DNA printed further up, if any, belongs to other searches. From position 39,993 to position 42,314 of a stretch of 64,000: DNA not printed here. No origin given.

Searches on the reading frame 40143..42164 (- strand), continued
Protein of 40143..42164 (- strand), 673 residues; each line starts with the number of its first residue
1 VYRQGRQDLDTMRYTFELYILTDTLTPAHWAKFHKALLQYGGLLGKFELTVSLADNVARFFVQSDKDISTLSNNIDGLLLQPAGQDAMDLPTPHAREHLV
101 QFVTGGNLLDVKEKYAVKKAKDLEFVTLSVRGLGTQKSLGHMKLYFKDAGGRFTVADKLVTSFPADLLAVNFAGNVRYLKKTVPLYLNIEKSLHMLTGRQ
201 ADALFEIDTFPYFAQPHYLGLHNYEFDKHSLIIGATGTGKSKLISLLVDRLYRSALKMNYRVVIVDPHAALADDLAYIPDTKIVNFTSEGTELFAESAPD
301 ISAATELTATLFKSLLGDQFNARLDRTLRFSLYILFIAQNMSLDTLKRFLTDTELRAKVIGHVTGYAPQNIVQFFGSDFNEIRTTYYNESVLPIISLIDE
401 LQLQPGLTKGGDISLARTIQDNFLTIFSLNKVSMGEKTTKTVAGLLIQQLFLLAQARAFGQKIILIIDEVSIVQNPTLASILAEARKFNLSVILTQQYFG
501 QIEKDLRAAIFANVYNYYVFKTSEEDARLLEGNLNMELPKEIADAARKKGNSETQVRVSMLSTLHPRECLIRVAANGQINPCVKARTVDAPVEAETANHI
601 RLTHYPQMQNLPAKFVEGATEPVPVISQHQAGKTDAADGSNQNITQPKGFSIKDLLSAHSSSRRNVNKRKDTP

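Call 14: find_related_loci(query=A1, collection=genome_contigs, flank=10000)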
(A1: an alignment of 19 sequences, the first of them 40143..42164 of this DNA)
Query A1 (673 aa) in genome_contigs; peptide patterns used: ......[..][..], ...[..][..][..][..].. (x = any residue, [..] = any of these).
208 stretches matched a pattern; 135 encode a relative of the query (tblastn E <= 1e-3); the best 80 are kept; 80 distinct loci.
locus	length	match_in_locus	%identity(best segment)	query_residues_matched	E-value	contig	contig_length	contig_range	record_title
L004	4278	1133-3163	61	12-672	0e+0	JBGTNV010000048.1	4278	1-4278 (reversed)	MAG: Candidatus Saccharimonadales bacterium isolate JTS-RE396 k141_1161443, whole genome shotgun sequence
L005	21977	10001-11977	62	12-673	0e+0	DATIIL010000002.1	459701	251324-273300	MAG TPA_asm: Candidatus Saccharimonadales bacterium isolate SMAG_U15664 k141_644191, whole genome shotgun sequence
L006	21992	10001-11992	59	12-671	0e+0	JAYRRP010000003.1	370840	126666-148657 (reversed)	MAG: Candidatus Saccharimonadales bacterium isolate XM1_ASGE3bin.32 k141_308254, whole genome shotgun sequence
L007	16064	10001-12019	59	12-670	0e+0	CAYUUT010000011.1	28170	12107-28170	MAG TPA_asm: uncultured Candidatus Saccharibacteria bacterium isolate binchicken_co241_306 genome assembly, contig: NODE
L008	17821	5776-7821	58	12-664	0e+0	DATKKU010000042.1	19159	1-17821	MAG TPA_asm: Candidatus Binatia bacterium isolate SMAG_U14666 k141_1486311, whole genome shotgun sequence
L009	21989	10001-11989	58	12-670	0e+0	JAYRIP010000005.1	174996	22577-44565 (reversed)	MAG: Candidatus Saccharimonadales bacterium isolate SZ_szas25bin.56 k141_553432, whole genome shotgun sequence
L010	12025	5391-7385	57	14-671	0e+0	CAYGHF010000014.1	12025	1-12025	MAG TPA_asm: uncultured Candidatus Saccharimonas sp. isolate ERP113451_co3_278 genome assembly, contig: NODE_4304_length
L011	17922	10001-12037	58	6-663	0e+0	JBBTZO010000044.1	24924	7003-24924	MAG: Patescibacteria group bacterium isolate H41-bin225_1 H41_bin225_1_000000000044, whole genome shotgun sequence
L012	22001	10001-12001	58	2-663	0e+0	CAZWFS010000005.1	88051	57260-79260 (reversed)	MAG TPA_asm: uncultured Candidatus Saccharibacteria bacterium isolate binchicken_co174_48 genome assembly, contig: NODE_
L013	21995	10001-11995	57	11-671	0e+0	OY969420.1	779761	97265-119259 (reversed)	MAG: uncultured bacterium isolate MFD09495.bin.3.99 genome assembly, chromosome: 1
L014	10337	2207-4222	60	14-671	0e+0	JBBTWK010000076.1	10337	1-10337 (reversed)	MAG: Patescibacteria group bacterium isolate H41-bin145_1 H41_bin145_1_000000000076, whole genome shotgun sequence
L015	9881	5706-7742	56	2-672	0e+0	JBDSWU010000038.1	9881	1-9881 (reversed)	MAG: Candidatus Saccharimonadales bacterium isolate cluster1_bin.635 k127_1733885, whole genome shotgun sequence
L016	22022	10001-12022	56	9-670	0e+0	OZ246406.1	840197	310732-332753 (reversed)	MAG: uncultured Candidatus Saccharibacteria bacterium isolate SRP298887_co1_104 genome assembly, chromosome: 1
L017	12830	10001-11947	57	10-669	0e+0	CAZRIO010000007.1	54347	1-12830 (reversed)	MAG TPA_asm: uncultured Candidatus Saccharibacteria bacterium isolate SRP200132_co1_783 genome assembly, contig: NODE_92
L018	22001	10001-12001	56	12-672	0e+0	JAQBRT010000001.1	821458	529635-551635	MAG: Candidatus Saccharibacteria bacterium isolate RYN_408 scaffold_1405176, whole genome shotgun sequence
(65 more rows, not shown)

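Call 17: find_encoding_contigs(protein=P0003, flank=10000, max_places=2)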
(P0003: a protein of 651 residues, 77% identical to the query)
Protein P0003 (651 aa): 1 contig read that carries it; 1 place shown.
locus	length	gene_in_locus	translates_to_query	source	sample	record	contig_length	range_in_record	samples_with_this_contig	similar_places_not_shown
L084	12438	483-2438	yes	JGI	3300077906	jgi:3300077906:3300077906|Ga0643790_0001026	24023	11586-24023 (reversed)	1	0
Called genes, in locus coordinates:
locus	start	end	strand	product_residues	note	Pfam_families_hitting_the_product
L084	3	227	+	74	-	?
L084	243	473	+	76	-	-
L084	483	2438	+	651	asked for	PF01935:DUF87, PF10412:TrwB_AAD_bind (faint), PF13604:AAA_30 (faint)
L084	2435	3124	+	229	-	-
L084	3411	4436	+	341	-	PF08241:Methyltransf_11 (weak)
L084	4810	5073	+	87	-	-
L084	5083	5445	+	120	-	PF01850:PIN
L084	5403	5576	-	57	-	-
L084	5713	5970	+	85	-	-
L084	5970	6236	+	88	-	PF05016:ParE_toxin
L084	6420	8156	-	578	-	PF05960:DUF885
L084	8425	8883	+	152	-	-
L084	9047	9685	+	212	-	PF09335:VTT_dom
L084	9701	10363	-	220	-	-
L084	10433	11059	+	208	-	PF03575:Peptidase_S51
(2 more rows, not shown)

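Call 18: find_encoding_contigs(protein=P0002, flank=10000, max_places=2)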
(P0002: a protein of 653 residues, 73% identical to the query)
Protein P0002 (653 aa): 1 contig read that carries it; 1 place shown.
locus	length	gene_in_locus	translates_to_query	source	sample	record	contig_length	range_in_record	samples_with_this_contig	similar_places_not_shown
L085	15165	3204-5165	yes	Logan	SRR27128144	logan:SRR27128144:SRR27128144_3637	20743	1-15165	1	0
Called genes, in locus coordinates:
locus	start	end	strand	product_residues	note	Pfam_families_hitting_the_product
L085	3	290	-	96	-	?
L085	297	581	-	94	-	-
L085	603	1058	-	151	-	-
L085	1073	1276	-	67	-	PF01084:Ribosomal_S18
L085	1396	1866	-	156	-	PF00436:SSB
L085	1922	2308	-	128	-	PF01250:Ribosomal_S6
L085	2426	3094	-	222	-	-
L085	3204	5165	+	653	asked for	PF01935:DUF87, PF10412:TrwB_AAD_bind (faint), PF13604:AAA_30 (faint)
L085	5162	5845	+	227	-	-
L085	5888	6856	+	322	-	PF00294:PfkB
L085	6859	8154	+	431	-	PF05221:AdoHcyase, PF00670:AdoHcyase_NAD, PF02826:2-Hacid_dh_C, PF07991:KARI_N (weak)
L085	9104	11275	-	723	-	PF13491:FtsK_4TM, PF17854:FtsK_alpha, PF01580:FtsK_SpoIIIE, PF09397:FtsK_gamma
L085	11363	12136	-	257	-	PF00498:FHA (weak)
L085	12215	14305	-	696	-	PF00753:Lactamase_B, PF23023:Anti-Pycsar_Apyc1 (weak), PF12706:Lactamase_B_2 (faint), PF22505:RNase_J_b_CASP, PF17770:RNase_J_C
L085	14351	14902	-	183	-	PF03167:UDG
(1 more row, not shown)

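Call 19: find_encoding_contigs(protein=P0001, flank=10000, max_places=2)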
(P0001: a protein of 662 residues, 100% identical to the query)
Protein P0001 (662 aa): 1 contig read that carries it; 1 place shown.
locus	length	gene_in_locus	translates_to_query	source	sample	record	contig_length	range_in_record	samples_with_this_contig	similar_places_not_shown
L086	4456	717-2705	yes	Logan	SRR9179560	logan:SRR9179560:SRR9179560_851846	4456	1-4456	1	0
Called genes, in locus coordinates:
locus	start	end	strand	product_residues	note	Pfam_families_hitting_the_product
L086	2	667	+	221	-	?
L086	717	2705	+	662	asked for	PF01935:DUF87, PF10412:TrwB_AAD_bind (faint), PF13604:AAA_30 (faint)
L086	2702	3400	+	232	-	-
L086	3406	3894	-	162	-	-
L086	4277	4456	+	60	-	?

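Call 33: predict_structure(alignment_id=A1)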
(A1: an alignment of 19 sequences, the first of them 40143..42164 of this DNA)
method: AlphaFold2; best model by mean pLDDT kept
length: 673 residues; sequences in the alignment: 19
mean_pLDDT: 56.9   pTM: 0.36
mean pLDDT of the five models: 56.9, 54.6, 53.8, 52.7, 50.3
residues with pLDDT >= 90: 26; 70-90: 155; 50-70: 216; < 50: 276
segments of 3 or more residues with pLDDT < 50: 1-10, 182-238, 287-304, 403-458, 513-522, 532-539, 562-617, 619-673
pLDDT, mean of each block of 10 residues (from residue 1): 35 77 83 84 79 86 80 64 72 82 77 85 90 79 90 89 86 76 35 29 36 36 40 50 64 60 69 71 54 35 50 55 64 57 69 76 62 68 65 58 40 38 35 33 45 45 66 57 56 60 59 47 50 48 60 63 41 34 31 34 35 45 35 31 35 44 38 34
secondary structure, 60 per line:
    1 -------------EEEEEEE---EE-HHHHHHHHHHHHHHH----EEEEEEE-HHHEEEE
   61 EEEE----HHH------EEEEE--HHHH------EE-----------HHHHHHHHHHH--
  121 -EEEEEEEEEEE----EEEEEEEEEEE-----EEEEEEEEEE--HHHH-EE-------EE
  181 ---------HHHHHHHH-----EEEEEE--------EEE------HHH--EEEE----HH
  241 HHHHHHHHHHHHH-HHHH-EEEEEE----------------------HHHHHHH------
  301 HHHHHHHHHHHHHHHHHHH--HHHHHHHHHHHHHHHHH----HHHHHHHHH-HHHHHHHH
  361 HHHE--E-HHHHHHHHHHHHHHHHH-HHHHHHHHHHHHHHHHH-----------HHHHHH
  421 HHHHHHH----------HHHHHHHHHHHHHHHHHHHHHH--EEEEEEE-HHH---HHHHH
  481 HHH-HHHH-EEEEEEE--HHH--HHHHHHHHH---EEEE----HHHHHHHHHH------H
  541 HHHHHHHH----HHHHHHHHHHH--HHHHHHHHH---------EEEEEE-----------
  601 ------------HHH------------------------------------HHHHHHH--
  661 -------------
elements in order (helices of 4 or more, strands of 3 or more residues): E14-20 H27-41 E46-52 E57-64 E78-82 H85-88 H108-118 E122-132 E137-147 E153-162 H165-168 H190-197 E203-208 E217-219 E231-234 H239-253 H255-258 E260-265 H288-294 H301-319 H322-338 H343-351 H353-363 H369-385 H387-403 H415-427 H438-459 E462-468 H476-483 H485-488 E490-496 H504-512 E516-519 H524-533 H540-548 H553-563 H566-574 E584-589 H652-658

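Call 42: fold_search(model_id=the predicted structure, library=pdb)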
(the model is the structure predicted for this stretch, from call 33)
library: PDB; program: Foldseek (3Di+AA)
matches with E <= 10: 607; with E <= 0.001: 14
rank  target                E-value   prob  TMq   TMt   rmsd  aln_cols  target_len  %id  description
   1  9x1m_A                1.8e-05  0.99  0.18  0.20  19.6       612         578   11  The cryo-EM structure of HerA-NurA complex with AMPPNP and dsDNA from Thermococcus kodakarensis (released 2026-02-04)
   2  8uae_R                3.6e-05  1.00  0.22  0.28  19.6       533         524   14  E. coli Sir2_HerA complex (12:6) with ATPgamaS (released 2023-12-27)
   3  8sub_N                4.6e-05  1.00  0.23  0.27  19.0       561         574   13  E. coli SIR2-HerA complex (dodecamer SIR2 pentamer HerA) (released 2023-12-27)
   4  8suw_P                2.8e-04  1.00  0.24  0.29  16.8       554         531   14  E. coli SIR2-HerA complex (dodecamer SIR2 bound 4 protomers of HerA) (released 2024-03-27)
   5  9c1m_M                2.8e-04  0.99  0.21  0.24  18.4       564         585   12  HerA-DUF assembly 1 (released 2025-06-04)
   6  8j4u_Q                3.1e-04  0.99  0.21  0.25  19.0       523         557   14  Structure of HerA-Sir2 complex from Escherichia coli Nezha system (released 2024-01-03)
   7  1gki_E                3.8e-04  1.00  0.20  0.30  15.9       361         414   16  Plasmid coupling protein TrwB in complex with ADP and Mg2+. (released 2002-05-16)
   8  1gl6_E                4.0e-04  1.00  0.19  0.28  16.0       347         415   16  Plasmid coupling protein TrwB in complex with the non-hydrolysable GTP analogue GDPNP (released 2002-05-16)
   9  8rtd_O                4.6e-04  0.98  0.24  0.20  18.2       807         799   10  Stalk-Arches-IMC structure from the fully-assembled R388 type IV secretion system determined by cryo-EM. (released 2024-06-19)
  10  8wld_L                5.1e-04  0.99  0.23  0.23  18.4       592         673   11  Cryo-EM structure of SIR2/HerA antiphage complex (released 2024-09-11)
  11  8sub_Q                5.7e-04  1.00  0.23  0.27  18.6       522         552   14  E. coli SIR2-HerA complex (dodecamer SIR2 pentamer HerA) (released 2023-12-27)
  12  1gl7_G                6.0e-04  1.00  0.19  0.29  15.9       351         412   16  Plasmid coupling protein TrwB in complex with the non-hydrolisable ATP-analogue ADPNP. (released 2002-05-16)
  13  1e9r_F                6.3e-04  1.00  0.20  0.30  16.2       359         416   18  Bacterial conjugative coupling protein TrwBdeltaN70. Trigonal form in complex with sulphate. (released 2001-02-06)
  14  1e9r_E                9.8e-04  1.00  0.20  0.30  16.2       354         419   18  Bacterial conjugative coupling protein TrwBdeltaN70. Trigonal form in complex with sulphate. (released 2001-02-06)
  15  8sub_P                1.2e-03  0.98  0.21  0.25  19.9       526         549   14  E. coli SIR2-HerA complex (dodecamer SIR2 pentamer HerA) (released 2023-12-27)
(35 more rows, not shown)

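Call 52: search_protein_families(library=padloc, proteins=[window:40143-42131:-], max_evalue=0.01)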
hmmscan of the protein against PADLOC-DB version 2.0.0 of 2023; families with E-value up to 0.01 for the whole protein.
window:40143-42131:- (662 aa): 7 families
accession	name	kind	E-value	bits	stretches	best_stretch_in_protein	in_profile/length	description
PDLC04140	mad8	-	3.2e-14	51.2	1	217-518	28-261/314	mads_8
PDLC04105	HerA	-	6.8e-06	22.9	1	215-258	165-205/576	-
PDLC05035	PDC-S53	-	0.0002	17.5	0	453-483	580-609/900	-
PDLC04103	HerA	-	0.0016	14.9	1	215-257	171-209/579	-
PDLC04101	HerA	-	0.0052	13.5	1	215-257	167-206/400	-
PDLC01055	HerA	-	0.0053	13.6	1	217-255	158-194/532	Type III coevolved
PDLC04099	HerA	-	0.0097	13.2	0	215-257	168-207/214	-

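Call 53: search_protein_families(library=phrogs, proteins=[window:40143-42131:-], max_evalue=0.01)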
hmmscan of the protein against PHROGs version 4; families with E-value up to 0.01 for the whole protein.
window:40143-42131:- (662 aa): 3 families
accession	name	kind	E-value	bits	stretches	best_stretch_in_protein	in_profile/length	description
phrog_5156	-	unknown function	2e-19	70.2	1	214-524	409-735/824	-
phrog_7035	-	unknown function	1.9e-10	40.7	2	215-261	210-254/969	-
phrog_2666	-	head and packaging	0.0011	18.7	0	216-257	321-358/555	terminase large subunit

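Call 61: search_solved_structures(query=A1, max_evalue=1, show_alignments=3)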
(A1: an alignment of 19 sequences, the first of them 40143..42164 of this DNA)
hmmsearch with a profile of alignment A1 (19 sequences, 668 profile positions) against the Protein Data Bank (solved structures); distinct sequences matched with E-value up to 1: 4.
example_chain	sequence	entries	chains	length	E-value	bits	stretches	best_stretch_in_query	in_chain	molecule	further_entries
8wiv_A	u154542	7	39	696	0.0054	18.2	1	215-266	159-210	Helicase HerA central domain-containing protein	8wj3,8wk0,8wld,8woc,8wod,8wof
8xau_A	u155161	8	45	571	0.076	14.4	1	215-264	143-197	ATP-binding protein | HerA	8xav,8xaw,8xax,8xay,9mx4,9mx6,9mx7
3hko_A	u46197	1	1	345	0.67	11.3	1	83-141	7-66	Calcium/calmodulin-dependent protein kinase with a kinase domain and 2 calmodulin-like EF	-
8j4u_M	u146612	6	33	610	0.86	10.9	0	216-271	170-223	Nucleoside triphosphate hydrolase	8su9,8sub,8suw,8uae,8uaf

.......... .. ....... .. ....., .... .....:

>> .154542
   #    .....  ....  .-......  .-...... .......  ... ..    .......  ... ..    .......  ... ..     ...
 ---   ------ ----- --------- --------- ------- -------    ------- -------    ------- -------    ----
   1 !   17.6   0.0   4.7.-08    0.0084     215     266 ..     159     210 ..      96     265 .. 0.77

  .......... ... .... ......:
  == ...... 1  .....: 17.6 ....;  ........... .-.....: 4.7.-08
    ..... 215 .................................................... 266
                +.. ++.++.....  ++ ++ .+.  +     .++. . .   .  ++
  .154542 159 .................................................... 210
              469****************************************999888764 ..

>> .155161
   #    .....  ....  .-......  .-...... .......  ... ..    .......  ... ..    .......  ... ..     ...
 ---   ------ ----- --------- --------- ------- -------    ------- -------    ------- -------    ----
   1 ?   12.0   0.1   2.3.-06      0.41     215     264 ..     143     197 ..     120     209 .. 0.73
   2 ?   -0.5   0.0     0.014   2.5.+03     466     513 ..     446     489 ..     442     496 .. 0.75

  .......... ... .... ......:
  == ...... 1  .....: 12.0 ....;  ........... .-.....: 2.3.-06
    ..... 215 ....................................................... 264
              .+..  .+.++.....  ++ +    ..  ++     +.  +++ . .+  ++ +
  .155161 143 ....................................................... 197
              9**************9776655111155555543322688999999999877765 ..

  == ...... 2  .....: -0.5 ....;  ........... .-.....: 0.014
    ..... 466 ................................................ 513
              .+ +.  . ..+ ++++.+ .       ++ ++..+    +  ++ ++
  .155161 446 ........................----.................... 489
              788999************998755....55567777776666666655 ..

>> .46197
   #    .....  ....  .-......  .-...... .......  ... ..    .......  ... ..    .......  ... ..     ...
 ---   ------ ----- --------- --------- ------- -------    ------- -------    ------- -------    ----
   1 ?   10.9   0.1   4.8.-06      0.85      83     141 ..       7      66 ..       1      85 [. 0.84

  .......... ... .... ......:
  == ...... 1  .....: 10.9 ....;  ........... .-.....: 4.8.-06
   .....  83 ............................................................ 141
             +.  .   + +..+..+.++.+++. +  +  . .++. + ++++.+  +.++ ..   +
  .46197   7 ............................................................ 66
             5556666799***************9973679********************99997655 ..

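Call 78: search_dna_similar(query=window:40143-42131:-, collection=plasmids, mode=protein, max_evalue=0.001, max_rows=15)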
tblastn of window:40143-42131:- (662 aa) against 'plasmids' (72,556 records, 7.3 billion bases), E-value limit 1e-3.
Records with a match: 16; places in all: 16; records where one place covers at least 80% of the query: 0.
Best place of each record, by identity: <60% 16.
By first word of the organism name: Bacillus 10; Sulfitobacter 1; Thermococcus 1; Rhodococcus 1; Embleya 1; Streptomyces 1; Sulfolobus 1.
By predicted mobility (MOB-suite, as given by PLSDB): non-mobilizable 9; mobilizable 5; conjugative 2.
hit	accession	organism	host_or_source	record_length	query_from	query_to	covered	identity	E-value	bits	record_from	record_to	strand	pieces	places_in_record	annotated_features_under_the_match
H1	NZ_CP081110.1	Sulfitobacter mediterraneus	-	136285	201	531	50%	25.6%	2e-14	85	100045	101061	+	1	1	type IV secretion system DNA-binding domain-containing protein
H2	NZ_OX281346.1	Thermococcus nautili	-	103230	214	515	46%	25.9%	4e-10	71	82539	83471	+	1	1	ATP-binding protein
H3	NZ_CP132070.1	Bacillus mycoides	whole organism,soil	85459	215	530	48%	24.6%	2e-5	56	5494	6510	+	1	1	ATP-binding protein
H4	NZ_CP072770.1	Bacillus cereus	mixed culture,Bee Honey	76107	215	521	46%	25.0%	1e-4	53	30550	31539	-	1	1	hypothetical protein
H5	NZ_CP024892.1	Rhodococcus ruber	cell culture,activated sludge from ...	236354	221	516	45%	25.6%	4e-9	68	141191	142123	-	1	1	DUF87 domain-containing protein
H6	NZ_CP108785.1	Embleya sp. NBC_00888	-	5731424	203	527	49%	23.3%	2e-10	72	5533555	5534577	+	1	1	none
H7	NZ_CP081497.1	Streptomyces sp. BHT-5-2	whole organism,plant soil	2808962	208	520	47%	24.0%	2e-10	72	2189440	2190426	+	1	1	none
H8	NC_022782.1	Bacillus toyonensis BCT-7112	-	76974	215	521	46%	24.4%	4e-5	55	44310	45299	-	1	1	hypothetical protein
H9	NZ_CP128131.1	Bacillus mycoides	bacterial isolate,field soil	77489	215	521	46%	24.4%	5e-5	54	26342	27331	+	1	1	ATP-binding protein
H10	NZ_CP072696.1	Bacillus thuringiensis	whole organism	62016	215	521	46%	24.4%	1e-4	54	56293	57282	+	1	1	hypothetical protein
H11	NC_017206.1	Bacillus thuringiensis serovar chinensis CT-43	-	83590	215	521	46%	24.4%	1e-4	54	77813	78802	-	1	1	hypothetical protein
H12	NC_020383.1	Bacillus thuringiensis serovar thuringiensis str. IS5056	-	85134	215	521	46%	24.4%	1e-4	54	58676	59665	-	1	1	hypothetical protein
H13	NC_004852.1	Sulfolobus islandicus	-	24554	214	493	42%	24.9%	2e-6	59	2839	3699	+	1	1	ATP-binding protein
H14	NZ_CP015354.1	Bacillus thuringiensis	Caenorhabditis elegans,whole organism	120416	215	530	48%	21.9%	4e-4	51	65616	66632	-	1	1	hypothetical protein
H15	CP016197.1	Bacillus thuringiensis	organism,soil sample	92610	215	530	48%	21.9%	4e-4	51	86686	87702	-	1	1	none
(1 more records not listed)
